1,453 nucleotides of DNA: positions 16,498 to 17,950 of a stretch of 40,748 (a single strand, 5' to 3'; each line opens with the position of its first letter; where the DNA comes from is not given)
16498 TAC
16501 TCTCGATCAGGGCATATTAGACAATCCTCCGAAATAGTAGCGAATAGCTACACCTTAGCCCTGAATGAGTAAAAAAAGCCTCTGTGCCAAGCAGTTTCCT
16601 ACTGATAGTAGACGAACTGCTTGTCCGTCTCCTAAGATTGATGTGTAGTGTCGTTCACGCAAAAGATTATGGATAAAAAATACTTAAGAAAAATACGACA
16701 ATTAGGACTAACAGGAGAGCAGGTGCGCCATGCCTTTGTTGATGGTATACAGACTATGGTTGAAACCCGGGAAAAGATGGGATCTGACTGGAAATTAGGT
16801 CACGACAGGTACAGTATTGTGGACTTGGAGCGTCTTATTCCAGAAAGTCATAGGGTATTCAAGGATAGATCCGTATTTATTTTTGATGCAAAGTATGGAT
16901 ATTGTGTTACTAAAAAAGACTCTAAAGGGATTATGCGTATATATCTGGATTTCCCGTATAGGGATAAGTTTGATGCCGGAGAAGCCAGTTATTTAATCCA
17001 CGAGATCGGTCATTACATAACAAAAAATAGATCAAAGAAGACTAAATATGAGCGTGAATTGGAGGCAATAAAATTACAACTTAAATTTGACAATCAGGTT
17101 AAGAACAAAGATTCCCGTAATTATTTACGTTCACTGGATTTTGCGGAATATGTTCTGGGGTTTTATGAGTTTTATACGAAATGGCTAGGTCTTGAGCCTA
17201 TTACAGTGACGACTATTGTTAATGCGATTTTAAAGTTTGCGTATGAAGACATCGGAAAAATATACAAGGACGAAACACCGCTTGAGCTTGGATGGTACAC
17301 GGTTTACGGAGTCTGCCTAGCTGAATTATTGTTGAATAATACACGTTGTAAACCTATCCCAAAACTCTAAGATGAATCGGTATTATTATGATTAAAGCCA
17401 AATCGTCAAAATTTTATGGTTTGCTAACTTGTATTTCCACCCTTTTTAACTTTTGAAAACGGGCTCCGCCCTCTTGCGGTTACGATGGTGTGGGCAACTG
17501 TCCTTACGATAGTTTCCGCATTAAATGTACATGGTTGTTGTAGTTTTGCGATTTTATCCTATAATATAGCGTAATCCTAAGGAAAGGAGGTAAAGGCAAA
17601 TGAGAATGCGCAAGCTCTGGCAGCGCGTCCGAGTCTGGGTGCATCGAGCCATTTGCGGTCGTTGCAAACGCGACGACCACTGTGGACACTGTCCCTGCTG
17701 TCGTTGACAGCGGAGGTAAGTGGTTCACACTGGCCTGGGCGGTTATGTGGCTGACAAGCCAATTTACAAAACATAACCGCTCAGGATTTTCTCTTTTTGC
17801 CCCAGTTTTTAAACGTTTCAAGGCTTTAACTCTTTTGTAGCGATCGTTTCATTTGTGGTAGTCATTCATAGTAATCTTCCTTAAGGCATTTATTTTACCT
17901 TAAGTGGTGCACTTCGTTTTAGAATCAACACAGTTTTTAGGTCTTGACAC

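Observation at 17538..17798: Unannotated 35-aa cysteine-rich peptide gene with its own promoter, SD and terminator (copy A), just upstream of the type I R-M operon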

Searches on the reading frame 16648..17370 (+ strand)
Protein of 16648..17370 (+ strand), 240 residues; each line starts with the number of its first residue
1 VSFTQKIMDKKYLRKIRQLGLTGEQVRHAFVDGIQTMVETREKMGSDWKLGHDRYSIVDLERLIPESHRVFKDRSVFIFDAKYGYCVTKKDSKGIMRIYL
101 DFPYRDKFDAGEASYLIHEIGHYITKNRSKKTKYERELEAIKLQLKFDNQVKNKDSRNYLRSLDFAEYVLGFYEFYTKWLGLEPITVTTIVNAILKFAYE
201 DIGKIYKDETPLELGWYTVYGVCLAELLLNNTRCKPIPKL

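Call 7: search_protein_families(library=pfam, proteins=[window:16648-17370:+])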
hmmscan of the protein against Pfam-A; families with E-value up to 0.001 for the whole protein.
window:16648-17370:+ (240 aa): 0 families

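Call 28: find_encoding_contigs(protein=window:16648-17370:+, flank=6000, max_places=10)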
Protein window:16648-17370:+ (240 aa): no gene with exactly this product is on record in the collection.

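Call 108: search_protein_families(library=padloc, max_evalue=0.01, proteins=[window:16648-17370:+])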
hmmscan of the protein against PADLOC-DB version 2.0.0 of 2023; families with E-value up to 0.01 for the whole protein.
window:16648-17370:+ (240 aa): 0 families

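Call 109: search_protein_families(library=phrogs, max_evalue=0.01, proteins=[window:16648-17370:+])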
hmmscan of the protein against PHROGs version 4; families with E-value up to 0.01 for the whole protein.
window:16648-17370:+ (240 aa): 0 families

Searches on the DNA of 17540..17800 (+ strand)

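Call 10: search_dna_similar(query=window:17540-17800:+, collection=plasmids, mode=distant, max_evalue=0.001)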
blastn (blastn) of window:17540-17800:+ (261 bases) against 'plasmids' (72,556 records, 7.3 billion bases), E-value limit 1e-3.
No match.

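Call 11: search_dna_similar(query=window:17540-17800:+, collection=phages, mode=distant, max_evalue=0.001)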
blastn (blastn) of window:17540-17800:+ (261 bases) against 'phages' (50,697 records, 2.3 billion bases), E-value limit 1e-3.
No match.

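Call 66: build_rna_model(alignment_id=A6, structure=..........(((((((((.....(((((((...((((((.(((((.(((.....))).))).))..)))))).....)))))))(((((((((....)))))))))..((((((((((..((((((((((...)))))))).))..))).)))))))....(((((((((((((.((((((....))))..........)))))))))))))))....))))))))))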
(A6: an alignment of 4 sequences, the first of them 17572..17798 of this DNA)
Model R1 built from alignment A6 (4 sequences, 228 columns); structure: as given.
model positions 218; base pairs 73; branch points 3; effective number of sequences 1.03; information 0.59 bits per position. Calibrated on 0.2 Mb of random sequence (short: E-values are rough).
structure used (alignment columns):
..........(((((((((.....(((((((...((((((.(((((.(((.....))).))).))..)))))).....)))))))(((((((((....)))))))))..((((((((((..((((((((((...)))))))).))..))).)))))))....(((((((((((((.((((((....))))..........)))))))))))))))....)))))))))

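Call 67: search_with_rna_model(model_id=R1, sources=[window, L005, L008, L009, L010, L011, L012, L001], max_evalue=1, make_alignment=true, show_alignments=0)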
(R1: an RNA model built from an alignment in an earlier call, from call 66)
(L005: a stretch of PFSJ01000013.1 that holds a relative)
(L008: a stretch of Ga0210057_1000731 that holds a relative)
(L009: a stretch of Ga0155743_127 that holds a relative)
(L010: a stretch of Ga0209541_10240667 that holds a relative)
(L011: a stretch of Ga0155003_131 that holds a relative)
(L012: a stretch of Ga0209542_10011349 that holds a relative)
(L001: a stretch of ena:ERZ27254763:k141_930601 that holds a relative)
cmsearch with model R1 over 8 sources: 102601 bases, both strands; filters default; matches with E-value up to 1: 25.
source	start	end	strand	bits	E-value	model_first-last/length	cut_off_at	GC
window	17572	17796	+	236.7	5.8e-76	1-218/218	no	0.52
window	34090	34306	+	224.7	5e-72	1-218/218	no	0.51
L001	6561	6777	+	224.7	5e-72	1-218/218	no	0.51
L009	11340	11555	-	199.8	7.4e-64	1-218/218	no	0.5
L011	2892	3101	-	172.4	7.2e-55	1-218/218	no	0.5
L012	18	227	-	172.4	7.2e-55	1-218/218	no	0.5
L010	548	717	+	57.6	3e-17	1-218/218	no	0.53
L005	181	438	+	54.8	2.5e-16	1-218/218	no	0.53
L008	1931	2188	+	54.8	2.5e-16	1-218/218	no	0.53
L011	4566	4723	-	36.2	3e-10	1-218/218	no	0.44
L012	1692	1849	-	36.2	3e-10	1-218/218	no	0.44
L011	2901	2951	+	17.5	0.00043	156-207/218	no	0.49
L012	27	77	+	17.5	0.00043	156-207/218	no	0.49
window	17734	17785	-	17.4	0.00046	156-207/218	no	0.5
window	34193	34238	-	16.1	0.0012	104-151/218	no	0.63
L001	6664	6709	-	16.1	0.0012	104-151/218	no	0.63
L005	381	428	-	14.6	0.0039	157-206/218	no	0.48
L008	2131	2178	-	14.6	0.0039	157-206/218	no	0.48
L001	6714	6766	-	14.1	0.0054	156-207/218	no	0.51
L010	657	708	-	13.2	0.011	156-207/218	no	0.5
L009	11351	11402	+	13.2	0.011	156-207/218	no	0.54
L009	11407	11452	+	10.6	0.077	104-151/218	no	0.59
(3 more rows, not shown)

Alignment A7: 25 matches aligned to the model, 358 columns, each read 5' to 3' on its own strand. Consensus structure (alignment columns), stored with it:
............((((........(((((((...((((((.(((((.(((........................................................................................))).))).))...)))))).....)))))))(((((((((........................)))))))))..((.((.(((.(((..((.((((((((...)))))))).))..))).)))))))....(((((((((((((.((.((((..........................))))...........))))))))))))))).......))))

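Call 68: search_with_rna_model(model_id=R1, sources=[window, L009, L011], max_evalue=1e-40, make_alignment=true, show_alignments=0)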
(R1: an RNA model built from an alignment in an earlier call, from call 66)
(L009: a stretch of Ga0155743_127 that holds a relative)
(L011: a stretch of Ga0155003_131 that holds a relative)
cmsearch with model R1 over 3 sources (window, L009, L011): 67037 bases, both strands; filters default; matches with E-value up to 1e-40: 4.
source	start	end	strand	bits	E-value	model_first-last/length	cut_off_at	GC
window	17572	17796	+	236.7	3.8e-76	1-218/218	no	0.52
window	34090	34306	+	224.7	3.3e-72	1-218/218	no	0.51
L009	11340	11555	-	199.8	4.8e-64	1-218/218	no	0.5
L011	2892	3101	-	172.4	4.7e-55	1-218/218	no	0.5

Alignment A8: 4 matches aligned to the model, 226 columns, each read 5' to 3' on its own strand. Consensus structure (alignment columns), stored with it:
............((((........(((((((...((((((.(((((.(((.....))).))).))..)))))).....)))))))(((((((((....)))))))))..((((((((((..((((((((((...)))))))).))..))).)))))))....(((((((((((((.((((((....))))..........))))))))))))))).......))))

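Call 74: search_with_rna_model(model_id=R1, sources=[L013, L014, L015, L016, L017, L018, L019], max_evalue=1)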
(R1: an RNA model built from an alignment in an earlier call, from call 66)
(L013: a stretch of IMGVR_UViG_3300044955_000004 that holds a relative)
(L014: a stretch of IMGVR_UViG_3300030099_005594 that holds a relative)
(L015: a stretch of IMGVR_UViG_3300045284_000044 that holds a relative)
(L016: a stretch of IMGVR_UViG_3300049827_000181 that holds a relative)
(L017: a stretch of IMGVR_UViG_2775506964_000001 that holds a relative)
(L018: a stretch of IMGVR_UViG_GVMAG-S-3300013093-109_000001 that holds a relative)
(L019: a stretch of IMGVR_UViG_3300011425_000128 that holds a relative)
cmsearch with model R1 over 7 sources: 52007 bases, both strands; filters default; matches with E-value up to 1: 1.
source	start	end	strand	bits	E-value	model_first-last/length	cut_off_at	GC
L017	5865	5899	+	6.8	0.67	1-218/218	no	0.23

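Call 91: search_with_rna_model(model_id=R1, sources=[L020, L021, L022], max_evalue=1)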
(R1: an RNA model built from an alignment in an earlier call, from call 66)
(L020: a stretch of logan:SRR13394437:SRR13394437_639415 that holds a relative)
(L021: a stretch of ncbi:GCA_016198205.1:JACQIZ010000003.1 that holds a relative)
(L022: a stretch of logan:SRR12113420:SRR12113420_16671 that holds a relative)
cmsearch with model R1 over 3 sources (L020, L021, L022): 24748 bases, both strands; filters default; matches with E-value up to 1: 0.
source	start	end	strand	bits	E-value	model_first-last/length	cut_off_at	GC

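Call 94: search_with_rna_model(model_id=R1, sources=[L023], max_evalue=0.001, show_alignments=1)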
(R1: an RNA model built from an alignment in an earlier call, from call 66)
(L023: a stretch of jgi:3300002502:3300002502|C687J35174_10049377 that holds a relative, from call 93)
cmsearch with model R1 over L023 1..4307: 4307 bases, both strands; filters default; matches with E-value up to 0.001: 3.
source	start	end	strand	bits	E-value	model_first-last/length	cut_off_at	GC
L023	1543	1752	+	172.4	3e-56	1-218/218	no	0.5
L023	1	80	+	34.8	3.7e-11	140-218/218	5'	0.34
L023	1693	1743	-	17.5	1.8e-05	156-207/218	no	0.49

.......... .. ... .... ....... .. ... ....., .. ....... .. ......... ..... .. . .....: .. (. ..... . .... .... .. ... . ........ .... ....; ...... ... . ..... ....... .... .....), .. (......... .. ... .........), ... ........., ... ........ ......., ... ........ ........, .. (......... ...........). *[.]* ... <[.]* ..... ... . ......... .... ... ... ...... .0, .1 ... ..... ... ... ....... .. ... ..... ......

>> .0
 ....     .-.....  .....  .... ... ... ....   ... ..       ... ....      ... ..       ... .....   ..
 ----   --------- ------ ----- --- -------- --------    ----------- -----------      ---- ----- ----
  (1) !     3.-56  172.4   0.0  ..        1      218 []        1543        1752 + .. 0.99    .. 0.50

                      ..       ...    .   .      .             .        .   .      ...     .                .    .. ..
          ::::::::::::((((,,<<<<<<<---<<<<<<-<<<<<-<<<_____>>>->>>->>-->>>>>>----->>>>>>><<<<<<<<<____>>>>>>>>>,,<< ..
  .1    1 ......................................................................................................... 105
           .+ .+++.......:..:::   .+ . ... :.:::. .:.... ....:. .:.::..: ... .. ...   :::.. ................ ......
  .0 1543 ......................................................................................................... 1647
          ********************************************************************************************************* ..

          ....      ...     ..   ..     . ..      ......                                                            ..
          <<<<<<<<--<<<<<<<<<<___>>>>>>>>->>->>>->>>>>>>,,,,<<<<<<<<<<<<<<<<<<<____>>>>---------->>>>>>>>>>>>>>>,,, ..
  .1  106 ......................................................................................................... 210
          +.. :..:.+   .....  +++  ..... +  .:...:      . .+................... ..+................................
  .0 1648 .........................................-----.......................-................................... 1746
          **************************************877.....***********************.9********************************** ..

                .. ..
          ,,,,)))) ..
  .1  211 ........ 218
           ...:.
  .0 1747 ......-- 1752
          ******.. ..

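Call 99: search_with_rna_model(model_id=R1, sources=[L024, L025, L026, L027, L028], max_evalue=1)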
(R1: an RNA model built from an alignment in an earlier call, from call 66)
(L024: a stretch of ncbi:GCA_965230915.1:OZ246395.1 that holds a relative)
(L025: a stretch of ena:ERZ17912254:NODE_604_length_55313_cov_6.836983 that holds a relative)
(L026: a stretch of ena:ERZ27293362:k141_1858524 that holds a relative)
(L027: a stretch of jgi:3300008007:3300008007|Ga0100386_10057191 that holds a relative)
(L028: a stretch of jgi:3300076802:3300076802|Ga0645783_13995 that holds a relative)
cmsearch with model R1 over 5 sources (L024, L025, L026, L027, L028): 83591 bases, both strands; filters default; matches with E-value up to 1: 0.
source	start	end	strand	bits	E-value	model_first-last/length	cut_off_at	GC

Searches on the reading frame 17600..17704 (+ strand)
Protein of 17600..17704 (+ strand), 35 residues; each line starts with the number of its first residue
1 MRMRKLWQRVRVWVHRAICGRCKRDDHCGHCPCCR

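Call 26: find_encoding_contigs(protein=window:17600-17704:+, flank=10000, max_places=10)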
Protein seq(35 aa) (35 aa): no gene with exactly this product is on record in the collection.

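Call 32: find_related_loci(query=A3, collection=viral_contigs, flank=5000)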
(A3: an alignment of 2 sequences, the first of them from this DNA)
Query A3 (35 aa) in viral_contigs; peptide patterns used: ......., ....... (x = any residue, [..] = any of these).
71 stretches matched a pattern, but none encodes a relative of the query by tblastn (E <= 1e-3).

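Call 33: find_related_loci(query=A3, collection=genome_contigs, flank=8000)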
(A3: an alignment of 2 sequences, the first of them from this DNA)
Query A3 (35 aa) in genome_contigs; peptide patterns used: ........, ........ (x = any residue, [..] = any of these).
33 stretches matched a pattern, but none encodes a relative of the query by tblastn (E <= 1e-3).

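Call 51: search_protein_families(library=ncbifam, max_evalue=10, proteins=[window:17600-17704:+])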
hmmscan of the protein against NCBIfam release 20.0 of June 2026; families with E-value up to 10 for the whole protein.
seq(35 aa): 1 family
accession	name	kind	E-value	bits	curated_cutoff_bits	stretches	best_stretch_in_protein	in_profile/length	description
NF052368.1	antisigmaE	subfamily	0.0028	17.4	50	1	5-24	20-39/48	anti-sigma factor family protein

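Call 52: search_protein_families(library=pfam, max_evalue=10, proteins=[window:17600-17704:+])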
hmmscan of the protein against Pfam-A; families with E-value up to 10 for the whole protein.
seq(35 aa): 0 families

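Call 60: search_solved_structures(query=window:17600-17704:+, max_evalue=10)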
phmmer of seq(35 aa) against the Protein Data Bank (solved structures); distinct sequences matched with E-value up to 10: 0.

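Call 65: predict_structure(alignment_id=A3)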
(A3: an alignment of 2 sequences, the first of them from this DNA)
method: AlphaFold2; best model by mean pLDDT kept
length: 35 residues; sequences in the alignment: 2
mean_pLDDT: 69.9   pTM: 0.33
mean pLDDT of the five models: 69.9, 69.9, 67.7, 67.4, 64.8
residues with pLDDT >= 90: 0; 70-90: 18; 50-70: 16; < 50: 1
segments of 3 or more residues with pLDDT < 50: none
pLDDT, mean of each block of 10 residues (from residue 1): 67 77 67 67
secondary structure, 60 per line:
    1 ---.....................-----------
elements in order: H4-24

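Call 89: search_protein_representatives(alignment_id=A3)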
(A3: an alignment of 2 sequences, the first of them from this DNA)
Query: 2 sequences, 35 profile positions. Proteins with E-value up to 0.001 (for the whole library): 2; up to 1e-10: 0; up to 1e-30: 0. The best 2 are listed.
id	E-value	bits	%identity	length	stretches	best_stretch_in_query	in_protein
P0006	4.1e-09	52.4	-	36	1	3-35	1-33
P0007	4.0e-04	36.4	-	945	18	25-32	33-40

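Call 92: list_cluster_members(proteins=[P0006])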
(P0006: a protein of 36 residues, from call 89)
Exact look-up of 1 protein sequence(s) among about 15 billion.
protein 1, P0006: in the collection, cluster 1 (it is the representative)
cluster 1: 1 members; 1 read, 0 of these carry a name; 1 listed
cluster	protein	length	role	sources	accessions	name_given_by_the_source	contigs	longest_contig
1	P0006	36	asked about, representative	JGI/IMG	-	-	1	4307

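Call 93: find_encoding_contigs(protein=P0006, flank=3000, max_places=10)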
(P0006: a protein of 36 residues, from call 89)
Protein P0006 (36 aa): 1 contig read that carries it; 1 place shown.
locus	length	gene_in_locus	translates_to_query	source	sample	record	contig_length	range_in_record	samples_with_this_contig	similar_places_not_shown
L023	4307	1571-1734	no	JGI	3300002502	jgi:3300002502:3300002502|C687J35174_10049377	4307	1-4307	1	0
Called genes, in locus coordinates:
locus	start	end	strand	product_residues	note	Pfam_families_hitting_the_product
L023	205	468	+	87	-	-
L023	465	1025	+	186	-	-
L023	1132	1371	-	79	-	-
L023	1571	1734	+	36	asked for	-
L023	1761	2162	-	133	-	-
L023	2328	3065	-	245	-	-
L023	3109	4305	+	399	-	?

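Call 106: search_dna_similar(query=window:17600-17704:+, collection=plasmids, mode=protein, max_evalue=1, max_rows=10)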
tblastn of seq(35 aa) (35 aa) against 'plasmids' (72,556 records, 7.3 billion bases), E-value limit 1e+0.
No match.

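Call 107: search_dna_similar(query=window:17600-17704:+, collection=phages, mode=protein, max_evalue=1, max_rows=10)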
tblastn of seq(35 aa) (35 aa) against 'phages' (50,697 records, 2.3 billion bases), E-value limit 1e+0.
No match.

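Call 108: search_protein_families(library=padloc, max_evalue=0.01, proteins=[window:17600-17704:+])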
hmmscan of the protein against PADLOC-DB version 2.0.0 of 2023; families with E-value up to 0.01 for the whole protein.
seq(35 aa): 0 families

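Call 109: search_protein_families(library=phrogs, max_evalue=0.01, proteins=[window:17600-17704:+])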
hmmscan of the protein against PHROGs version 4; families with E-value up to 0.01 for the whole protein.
seq(35 aa): 0 families
